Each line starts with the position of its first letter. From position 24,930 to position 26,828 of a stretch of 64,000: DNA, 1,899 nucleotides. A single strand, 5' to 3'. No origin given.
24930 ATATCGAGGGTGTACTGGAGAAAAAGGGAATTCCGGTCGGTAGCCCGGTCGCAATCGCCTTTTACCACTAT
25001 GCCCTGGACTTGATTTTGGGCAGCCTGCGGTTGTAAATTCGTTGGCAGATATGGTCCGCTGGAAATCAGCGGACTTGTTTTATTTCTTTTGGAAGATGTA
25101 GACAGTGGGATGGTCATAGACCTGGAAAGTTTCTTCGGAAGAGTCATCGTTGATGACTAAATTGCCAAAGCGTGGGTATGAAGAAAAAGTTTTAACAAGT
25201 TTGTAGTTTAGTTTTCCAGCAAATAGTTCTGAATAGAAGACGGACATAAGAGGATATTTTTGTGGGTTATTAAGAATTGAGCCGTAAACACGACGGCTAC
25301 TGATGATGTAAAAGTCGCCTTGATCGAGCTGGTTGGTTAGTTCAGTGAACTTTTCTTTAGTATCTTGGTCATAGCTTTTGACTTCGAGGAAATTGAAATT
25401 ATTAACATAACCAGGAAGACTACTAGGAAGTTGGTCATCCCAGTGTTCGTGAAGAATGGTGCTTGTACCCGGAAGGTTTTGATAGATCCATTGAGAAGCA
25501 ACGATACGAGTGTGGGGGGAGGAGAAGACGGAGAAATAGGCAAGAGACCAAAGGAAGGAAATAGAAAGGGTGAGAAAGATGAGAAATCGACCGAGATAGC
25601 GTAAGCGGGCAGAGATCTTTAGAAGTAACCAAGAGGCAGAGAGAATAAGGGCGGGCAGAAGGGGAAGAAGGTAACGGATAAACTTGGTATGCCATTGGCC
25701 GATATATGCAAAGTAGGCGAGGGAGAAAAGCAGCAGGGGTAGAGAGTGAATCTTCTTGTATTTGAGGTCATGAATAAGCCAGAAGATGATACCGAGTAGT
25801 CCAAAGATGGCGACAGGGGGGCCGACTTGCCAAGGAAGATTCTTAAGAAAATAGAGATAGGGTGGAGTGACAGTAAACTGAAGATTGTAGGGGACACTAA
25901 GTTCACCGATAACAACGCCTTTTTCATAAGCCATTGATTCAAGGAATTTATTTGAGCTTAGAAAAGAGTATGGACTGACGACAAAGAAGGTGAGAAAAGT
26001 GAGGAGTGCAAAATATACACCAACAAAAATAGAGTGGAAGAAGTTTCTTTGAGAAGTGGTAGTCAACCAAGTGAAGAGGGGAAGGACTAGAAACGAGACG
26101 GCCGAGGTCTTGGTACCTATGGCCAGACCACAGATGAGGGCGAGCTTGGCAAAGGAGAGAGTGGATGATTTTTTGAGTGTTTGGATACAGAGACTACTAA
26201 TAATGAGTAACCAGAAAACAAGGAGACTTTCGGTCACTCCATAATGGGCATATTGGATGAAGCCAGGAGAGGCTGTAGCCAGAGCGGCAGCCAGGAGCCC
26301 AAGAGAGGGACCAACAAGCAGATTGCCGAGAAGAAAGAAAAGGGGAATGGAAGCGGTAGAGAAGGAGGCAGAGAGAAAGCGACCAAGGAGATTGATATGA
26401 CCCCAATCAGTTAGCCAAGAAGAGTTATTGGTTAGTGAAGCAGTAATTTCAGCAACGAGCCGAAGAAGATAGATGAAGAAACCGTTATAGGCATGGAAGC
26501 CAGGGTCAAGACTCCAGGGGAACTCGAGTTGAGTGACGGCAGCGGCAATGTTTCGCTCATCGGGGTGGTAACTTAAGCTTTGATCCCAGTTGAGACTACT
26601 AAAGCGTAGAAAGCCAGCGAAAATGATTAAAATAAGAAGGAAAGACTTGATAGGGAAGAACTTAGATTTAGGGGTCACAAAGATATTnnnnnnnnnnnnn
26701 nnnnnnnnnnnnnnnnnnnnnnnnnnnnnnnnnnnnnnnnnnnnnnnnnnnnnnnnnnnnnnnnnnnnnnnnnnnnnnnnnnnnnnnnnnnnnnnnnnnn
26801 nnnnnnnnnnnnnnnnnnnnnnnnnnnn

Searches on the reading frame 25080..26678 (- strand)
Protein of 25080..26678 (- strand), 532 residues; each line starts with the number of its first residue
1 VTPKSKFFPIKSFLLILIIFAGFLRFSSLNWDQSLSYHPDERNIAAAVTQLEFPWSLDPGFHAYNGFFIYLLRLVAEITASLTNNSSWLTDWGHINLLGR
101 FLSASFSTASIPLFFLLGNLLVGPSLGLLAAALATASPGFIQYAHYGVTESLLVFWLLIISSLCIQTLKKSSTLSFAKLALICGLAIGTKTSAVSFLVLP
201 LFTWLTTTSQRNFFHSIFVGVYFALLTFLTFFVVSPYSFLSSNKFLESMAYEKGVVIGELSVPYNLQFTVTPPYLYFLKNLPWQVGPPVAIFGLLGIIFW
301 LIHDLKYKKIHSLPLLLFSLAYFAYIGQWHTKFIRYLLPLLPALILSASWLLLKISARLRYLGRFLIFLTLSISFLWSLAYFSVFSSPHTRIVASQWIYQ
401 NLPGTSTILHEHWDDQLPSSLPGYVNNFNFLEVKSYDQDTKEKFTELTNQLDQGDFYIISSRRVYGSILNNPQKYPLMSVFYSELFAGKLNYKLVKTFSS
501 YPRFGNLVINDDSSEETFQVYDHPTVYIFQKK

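Call 3: search_protein_families(library=pfam, proteins=[window:25080-26678:-], max_evalue=0.01)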
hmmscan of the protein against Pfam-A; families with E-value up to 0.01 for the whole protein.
window:25080-26678:- (532 aa): 1 family
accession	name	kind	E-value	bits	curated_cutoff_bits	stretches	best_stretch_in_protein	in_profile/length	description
PF13231.12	PMT_2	-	0.00029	21.5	26.1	1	100-232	25-155/160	Dolichyl-phosphate-mannose-protein mannosyltransferase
